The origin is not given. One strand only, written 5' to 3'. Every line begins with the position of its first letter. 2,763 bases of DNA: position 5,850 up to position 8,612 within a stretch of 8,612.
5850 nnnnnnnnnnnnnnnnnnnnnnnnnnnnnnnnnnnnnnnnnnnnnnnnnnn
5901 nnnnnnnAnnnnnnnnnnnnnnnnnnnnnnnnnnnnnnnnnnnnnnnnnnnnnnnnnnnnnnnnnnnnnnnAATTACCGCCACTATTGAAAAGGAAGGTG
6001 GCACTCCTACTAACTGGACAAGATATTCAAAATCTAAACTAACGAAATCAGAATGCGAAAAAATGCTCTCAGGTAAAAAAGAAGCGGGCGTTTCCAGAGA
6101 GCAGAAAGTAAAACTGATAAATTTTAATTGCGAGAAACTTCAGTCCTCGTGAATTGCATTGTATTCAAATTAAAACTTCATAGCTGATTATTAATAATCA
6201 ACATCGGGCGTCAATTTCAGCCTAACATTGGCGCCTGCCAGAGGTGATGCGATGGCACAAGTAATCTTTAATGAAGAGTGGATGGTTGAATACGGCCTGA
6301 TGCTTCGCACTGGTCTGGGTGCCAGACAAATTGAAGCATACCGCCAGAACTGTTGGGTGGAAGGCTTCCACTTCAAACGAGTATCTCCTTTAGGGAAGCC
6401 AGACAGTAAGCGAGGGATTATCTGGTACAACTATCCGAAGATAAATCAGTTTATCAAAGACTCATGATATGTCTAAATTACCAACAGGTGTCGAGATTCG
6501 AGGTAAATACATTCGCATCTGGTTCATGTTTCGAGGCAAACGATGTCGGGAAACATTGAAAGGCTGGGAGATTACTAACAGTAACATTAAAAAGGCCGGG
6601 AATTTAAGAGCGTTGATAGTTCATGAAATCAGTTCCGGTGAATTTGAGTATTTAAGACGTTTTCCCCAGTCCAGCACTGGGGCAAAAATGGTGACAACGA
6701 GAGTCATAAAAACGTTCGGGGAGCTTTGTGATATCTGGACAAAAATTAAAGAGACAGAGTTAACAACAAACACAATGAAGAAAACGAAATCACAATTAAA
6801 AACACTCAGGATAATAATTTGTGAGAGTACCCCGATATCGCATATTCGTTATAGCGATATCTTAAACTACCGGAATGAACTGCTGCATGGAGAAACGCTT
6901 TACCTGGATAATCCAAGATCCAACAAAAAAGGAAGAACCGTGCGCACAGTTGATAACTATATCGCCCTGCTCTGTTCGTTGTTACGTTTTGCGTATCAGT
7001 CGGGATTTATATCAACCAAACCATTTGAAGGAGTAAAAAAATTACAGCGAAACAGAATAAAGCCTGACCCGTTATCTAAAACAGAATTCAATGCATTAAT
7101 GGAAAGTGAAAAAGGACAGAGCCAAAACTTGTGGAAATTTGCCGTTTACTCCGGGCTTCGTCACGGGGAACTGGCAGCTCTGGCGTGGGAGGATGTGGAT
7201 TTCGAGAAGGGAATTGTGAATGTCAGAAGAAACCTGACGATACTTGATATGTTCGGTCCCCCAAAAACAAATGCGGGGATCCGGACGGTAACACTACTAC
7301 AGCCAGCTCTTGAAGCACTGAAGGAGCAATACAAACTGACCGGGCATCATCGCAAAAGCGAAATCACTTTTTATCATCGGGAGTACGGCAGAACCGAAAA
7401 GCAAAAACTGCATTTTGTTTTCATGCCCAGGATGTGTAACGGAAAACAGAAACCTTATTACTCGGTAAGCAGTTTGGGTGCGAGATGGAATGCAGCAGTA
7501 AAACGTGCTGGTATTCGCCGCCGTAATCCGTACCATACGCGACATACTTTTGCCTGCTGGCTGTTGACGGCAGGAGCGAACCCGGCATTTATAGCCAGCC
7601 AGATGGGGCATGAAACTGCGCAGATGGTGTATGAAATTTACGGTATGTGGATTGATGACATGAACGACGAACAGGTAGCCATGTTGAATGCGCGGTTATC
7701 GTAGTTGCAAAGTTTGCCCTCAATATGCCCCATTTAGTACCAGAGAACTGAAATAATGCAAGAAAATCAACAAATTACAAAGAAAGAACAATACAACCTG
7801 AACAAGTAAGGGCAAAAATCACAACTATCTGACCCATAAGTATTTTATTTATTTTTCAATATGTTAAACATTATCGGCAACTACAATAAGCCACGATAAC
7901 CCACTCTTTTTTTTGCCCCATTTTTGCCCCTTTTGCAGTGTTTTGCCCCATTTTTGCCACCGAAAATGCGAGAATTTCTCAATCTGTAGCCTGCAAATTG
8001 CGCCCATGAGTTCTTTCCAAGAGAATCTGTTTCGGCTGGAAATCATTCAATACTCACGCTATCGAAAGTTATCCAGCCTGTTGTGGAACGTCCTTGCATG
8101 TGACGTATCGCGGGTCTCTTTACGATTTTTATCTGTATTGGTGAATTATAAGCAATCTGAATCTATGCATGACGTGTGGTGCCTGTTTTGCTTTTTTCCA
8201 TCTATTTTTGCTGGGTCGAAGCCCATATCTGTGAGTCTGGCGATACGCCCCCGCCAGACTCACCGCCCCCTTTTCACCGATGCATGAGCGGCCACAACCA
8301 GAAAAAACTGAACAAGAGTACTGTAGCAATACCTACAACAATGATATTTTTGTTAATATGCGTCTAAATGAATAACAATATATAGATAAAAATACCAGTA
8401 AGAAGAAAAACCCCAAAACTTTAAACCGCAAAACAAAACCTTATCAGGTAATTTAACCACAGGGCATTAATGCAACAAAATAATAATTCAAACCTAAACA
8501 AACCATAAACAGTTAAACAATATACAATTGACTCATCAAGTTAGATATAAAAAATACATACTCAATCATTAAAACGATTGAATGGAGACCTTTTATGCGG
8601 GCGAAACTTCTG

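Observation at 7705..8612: Integrase-proximal junction is in an attP-like configuration, not the K-12 intR-ttcA prophage junction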

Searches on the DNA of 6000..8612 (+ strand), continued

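Call 20: get_annotated_region(hit=H12, flank=7000)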
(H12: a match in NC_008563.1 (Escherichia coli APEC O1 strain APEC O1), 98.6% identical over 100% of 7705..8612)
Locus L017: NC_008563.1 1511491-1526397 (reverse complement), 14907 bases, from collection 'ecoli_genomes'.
description: Escherichia coli APEC O1, complete sequence
organism: Escherichia coli APEC O1 strain APEC O1 (NCBI taxid 405955)
replicon: chromosome; assembly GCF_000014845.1
host: -; source: lesion site (lung) of a dead turkey with colibacillosis; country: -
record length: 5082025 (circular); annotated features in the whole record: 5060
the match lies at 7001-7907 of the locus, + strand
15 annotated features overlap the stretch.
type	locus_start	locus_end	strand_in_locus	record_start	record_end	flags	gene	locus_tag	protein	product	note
CDS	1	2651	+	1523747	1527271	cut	nifJ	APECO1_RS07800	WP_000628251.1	pyruvate:ferredoxin (flavodoxin) oxidoreductase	-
CDS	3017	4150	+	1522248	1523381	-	ompN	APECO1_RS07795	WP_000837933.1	porin OmpN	-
CDS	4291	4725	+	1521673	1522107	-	uspF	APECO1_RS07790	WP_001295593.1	universal stress protein UspF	-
CDS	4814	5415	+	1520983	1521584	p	-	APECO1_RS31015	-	metal ABC transporter permease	frameshifted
CDS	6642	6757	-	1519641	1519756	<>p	-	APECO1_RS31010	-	DUF1627 domain-containing protein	frameshifted; incomplete; partial in the middle of a contig; missing N-terminus and C-terminus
CDS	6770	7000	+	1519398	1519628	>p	-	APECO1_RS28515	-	tyrosine-type recombinase/integrase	incomplete; partial in the middle of a contig; missing N-terminus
CDS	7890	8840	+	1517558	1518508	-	-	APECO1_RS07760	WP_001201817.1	omptin family outer membrane protease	-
CDS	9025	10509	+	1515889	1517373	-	-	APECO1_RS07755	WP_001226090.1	alpha/beta hydrolase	-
CDS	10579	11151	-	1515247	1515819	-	cdtC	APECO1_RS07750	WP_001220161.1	cytolethal distending toxin type IV subunit CdtC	-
CDS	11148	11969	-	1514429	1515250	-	cdtB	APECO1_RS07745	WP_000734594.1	cytolethal distending toxin type IV nuclease subunit CdtB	-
CDS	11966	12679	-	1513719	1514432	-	cdtA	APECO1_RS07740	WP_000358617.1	cytolethal distending toxin type IV subunit CdtA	-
CDS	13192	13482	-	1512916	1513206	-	-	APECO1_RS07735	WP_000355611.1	hypothetical protein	-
CDS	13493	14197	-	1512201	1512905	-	-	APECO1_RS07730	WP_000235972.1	tail fiber domain-containing protein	-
CDS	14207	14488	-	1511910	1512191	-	-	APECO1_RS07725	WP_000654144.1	hypothetical protein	-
CDS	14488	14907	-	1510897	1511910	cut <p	-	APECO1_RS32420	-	prophage tail fiber N-terminal domain-containing protein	incomplete; partial in the middle of a contig; missing N-terminus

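Call 21: get_annotated_region(hit=H69, flank=12000)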
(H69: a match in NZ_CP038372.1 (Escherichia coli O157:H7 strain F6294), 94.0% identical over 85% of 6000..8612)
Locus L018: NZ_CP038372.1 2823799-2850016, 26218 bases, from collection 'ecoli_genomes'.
description: Escherichia coli O157:H7 strain F6294 chromosome, complete genome
organism: Escherichia coli O157:H7 strain F6294 (NCBI taxid 83334)
replicon: chromosome; assembly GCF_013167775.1
host: -; source: beef; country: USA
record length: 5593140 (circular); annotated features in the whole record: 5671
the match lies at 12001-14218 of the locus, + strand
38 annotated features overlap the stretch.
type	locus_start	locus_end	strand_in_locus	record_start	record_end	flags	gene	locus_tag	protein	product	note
CDS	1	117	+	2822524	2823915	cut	-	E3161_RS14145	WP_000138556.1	ATP-binding protein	-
CDS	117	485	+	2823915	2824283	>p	-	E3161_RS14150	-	O-methyltransferase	incomplete; partial in the middle of a contig; missing C-terminus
CDS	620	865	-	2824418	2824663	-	-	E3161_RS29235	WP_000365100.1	hypothetical protein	-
CDS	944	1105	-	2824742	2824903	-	-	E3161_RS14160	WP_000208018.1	hypothetical protein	-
CDS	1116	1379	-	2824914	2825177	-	-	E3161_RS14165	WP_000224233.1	hypothetical protein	-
CDS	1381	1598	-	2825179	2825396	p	-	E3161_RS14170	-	DUF4014 family protein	frameshifted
CDS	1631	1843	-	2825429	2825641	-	-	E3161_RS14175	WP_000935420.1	hypothetical protein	-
CDS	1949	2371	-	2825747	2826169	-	-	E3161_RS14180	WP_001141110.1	DUF977 family protein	-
CDS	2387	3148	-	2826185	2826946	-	-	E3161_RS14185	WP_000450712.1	DUF1627 domain-containing protein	-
CDS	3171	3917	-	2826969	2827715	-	ydaV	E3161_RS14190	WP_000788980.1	ATP-binding protein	-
CDS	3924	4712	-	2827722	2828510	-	-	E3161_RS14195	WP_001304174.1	hypothetical protein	-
CDS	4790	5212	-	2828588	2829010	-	-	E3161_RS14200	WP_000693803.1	toxin YdaT family protein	-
CDS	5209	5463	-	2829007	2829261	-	-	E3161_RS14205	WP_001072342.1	helix-turn-helix transcriptional regulator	-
CDS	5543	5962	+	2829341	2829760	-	-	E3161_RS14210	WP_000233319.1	helix-turn-helix domain-containing protein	-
CDS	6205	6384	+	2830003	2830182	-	-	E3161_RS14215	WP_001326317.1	hypothetical protein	-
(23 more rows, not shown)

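Call 23: get_annotated_region(hit=H71, flank=9000)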
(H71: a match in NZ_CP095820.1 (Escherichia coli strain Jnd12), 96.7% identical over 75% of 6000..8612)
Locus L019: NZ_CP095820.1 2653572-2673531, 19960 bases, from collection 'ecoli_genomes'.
description: Escherichia coli strain Jnd12 chromosome, complete genome
organism: Escherichia coli strain Jnd12 (NCBI taxid 562)
replicon: chromosome; assembly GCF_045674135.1
host: avian; source: -; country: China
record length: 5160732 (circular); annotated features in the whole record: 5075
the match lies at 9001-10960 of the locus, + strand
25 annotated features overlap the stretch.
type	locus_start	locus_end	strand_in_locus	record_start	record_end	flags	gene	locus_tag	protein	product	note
CDS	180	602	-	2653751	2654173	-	-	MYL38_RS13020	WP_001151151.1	DUF977 family protein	-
CDS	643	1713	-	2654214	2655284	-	-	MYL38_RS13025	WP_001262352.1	hypothetical protein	-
CDS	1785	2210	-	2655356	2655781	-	-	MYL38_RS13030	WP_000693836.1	toxin YdaT family protein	-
CDS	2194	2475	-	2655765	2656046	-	-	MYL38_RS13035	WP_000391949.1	YdaS family helix-turn-helix protein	-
CDS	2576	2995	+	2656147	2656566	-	-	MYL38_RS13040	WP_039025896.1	hypothetical protein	-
CDS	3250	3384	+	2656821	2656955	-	-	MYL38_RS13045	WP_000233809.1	phage protein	-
CDS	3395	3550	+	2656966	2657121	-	ydaF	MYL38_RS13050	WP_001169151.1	YdaF family protein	-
CDS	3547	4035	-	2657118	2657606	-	sieB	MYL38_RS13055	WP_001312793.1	superinfection exclusion B family protein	-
CDS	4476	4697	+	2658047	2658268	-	kilR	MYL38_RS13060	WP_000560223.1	killing protein KilR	-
CDS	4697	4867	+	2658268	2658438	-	ydaE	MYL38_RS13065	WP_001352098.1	YdaE family protein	-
CDS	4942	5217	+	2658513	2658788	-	racC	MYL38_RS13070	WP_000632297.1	protein RacC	-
CDS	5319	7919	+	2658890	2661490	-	recE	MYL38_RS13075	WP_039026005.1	exodeoxyribonuclease VIII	-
CDS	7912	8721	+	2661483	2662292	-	recT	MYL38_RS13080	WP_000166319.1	recombination protein RecT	-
CDS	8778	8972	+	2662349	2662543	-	ralR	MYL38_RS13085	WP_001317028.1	type I toxin-antitoxin system endodeoxyribonuclease toxin RalR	-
CDS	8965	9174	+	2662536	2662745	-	rcbA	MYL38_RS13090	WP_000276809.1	double-strand break reduction protein RcbA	-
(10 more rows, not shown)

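Call 38: search_dna_similar(query=window:6469-8612:+, collection=plasmids, mode=near, max_rows=10)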
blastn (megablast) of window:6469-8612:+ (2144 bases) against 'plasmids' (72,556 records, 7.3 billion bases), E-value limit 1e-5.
Records with a match: 15; places in all: 15; records where one place covers at least 80% of the query: 0.
Best place of each record, by identity: >=99% 2; 95-99% 2; 90-95% 11.
By first word of the organism name: Escherichia 13; Salmonella 2.
By predicted mobility (MOB-suite, as given by PLSDB): conjugative 11; non-mobilizable 4.
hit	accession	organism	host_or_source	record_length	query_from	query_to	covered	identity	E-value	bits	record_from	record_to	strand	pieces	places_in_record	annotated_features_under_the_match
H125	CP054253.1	Escherichia coli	Homo sapiens,bone infection of foot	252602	1005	1337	16%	99.7%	3e-171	610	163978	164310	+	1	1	none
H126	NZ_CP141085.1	Escherichia coli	Homo sapiens,Infected Human Urine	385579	1005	1337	16%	99.4%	1e-169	604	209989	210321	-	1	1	ttcA: tRNA 2-thiocytidine(32) synthetase TtcA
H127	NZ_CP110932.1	Salmonella enterica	Chicken,whole organism,gut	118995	1032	1339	14%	95.1%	4e-134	486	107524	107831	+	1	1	ttcA: tRNA 2-thiocytidine(32) synthetase TtcA | hypothetical protein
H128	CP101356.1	Salmonella enterica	chicken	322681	1031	1339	14%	92.2%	3e-116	427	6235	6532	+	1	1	ttcA: tRNA 2-thiocytidine(32) synthetase TtcA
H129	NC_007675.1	Escherichia coli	-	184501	1194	1460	12%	96.3%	5e-119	436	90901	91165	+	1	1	none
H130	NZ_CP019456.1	Escherichia coli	Homo sapiens,fecal sample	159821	2050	2144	4%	94.7%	9e-32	147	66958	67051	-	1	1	omptin family outer membrane protease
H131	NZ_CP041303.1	Escherichia coli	Homo sapiens,urine from healthy adult ...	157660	2050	2144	4%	94.7%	9e-32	147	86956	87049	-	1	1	none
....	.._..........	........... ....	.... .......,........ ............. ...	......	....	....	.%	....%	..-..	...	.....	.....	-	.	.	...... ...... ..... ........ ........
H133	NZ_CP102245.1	Escherichia coli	Homo sapiens,blood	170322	2050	2144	4%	94.7%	9e-32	147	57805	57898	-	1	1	omptin family outer membrane protease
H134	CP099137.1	Escherichia coli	culture,Pooled soil sample collected ...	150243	2050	2144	4%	94.7%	9e-32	147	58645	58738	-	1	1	omptin family outer membrane protease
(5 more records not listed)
